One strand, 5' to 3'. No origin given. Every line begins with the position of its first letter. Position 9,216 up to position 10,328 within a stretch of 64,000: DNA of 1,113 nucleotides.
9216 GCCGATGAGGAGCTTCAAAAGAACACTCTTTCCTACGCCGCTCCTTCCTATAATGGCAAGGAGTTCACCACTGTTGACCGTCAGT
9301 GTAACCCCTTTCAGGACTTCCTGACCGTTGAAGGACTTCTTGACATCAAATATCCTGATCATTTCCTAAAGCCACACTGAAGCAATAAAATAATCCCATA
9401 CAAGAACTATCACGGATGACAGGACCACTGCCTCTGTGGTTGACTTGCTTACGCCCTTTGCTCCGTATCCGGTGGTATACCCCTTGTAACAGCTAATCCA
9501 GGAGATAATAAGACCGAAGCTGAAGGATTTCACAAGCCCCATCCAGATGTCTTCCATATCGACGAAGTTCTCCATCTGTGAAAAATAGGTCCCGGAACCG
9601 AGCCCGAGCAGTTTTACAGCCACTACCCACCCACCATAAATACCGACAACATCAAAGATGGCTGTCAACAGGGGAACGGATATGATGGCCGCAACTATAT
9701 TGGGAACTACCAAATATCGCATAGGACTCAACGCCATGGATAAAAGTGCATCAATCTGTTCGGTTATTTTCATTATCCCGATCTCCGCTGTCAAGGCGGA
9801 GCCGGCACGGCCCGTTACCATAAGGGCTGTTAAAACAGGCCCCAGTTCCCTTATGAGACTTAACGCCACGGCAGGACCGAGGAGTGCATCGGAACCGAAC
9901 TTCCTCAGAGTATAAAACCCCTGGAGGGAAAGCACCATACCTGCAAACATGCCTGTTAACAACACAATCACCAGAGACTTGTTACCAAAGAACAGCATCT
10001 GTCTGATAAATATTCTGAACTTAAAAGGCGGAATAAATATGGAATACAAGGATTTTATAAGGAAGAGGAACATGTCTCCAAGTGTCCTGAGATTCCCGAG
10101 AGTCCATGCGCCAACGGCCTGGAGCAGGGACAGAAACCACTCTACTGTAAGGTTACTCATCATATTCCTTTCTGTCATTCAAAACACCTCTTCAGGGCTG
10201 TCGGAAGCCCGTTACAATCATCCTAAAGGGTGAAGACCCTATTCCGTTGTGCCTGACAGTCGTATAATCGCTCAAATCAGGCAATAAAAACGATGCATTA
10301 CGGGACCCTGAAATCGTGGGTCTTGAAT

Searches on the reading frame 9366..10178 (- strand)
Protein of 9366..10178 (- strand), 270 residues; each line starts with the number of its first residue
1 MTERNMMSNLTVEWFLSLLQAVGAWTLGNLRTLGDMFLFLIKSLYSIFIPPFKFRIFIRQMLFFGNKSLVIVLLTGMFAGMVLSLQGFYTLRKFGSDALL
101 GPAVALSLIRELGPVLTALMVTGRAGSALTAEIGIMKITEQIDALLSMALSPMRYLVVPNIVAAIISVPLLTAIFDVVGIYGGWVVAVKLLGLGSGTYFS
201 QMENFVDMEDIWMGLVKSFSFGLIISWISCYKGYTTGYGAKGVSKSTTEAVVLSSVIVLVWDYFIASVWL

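Call 29: find_encoding_contigs(protein=window:9366-10178:-, flank=10000, max_places=2)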
Protein window:9366-10178:- (270 aa): 5 contigs read that carry it; 2 places shown.
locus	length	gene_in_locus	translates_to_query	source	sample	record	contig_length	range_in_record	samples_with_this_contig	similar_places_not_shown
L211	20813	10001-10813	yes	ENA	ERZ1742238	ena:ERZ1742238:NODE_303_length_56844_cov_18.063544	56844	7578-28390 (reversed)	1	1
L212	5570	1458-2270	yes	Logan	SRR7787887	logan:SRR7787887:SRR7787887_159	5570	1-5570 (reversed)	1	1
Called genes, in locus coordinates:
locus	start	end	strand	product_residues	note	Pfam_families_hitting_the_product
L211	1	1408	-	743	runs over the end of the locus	PF00982:Glyco_transf_20, PF02358:Trehalose_PPase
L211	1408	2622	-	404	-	PF21269:TreT_GT1, PF20706:GT4-conflict (weak), PF00534:Glycos_transf_1, PF13692:Glyco_trans_1_4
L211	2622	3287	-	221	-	PF19027:DUF5752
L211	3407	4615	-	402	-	-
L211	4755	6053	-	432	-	-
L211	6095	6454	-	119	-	PF02261:Asp_decarbox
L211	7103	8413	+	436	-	PF13660:DUF4147, PF05161:MOFRL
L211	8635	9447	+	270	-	PF05116:S6PP (faint), PF08282:Hydrolase_3, PF12710:HAD (faint), PF08282:Hydrolase_3 (weak)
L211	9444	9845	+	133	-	-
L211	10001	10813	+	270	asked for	PF02405:MlaE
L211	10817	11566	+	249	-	PF00005:ABC_tran, PF13304:AAA_21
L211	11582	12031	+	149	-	PF02470:MlaD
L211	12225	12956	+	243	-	PF04333:MlaA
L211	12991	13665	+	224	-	PF05494:MlaC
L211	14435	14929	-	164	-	-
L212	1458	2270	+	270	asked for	PF02405:MlaE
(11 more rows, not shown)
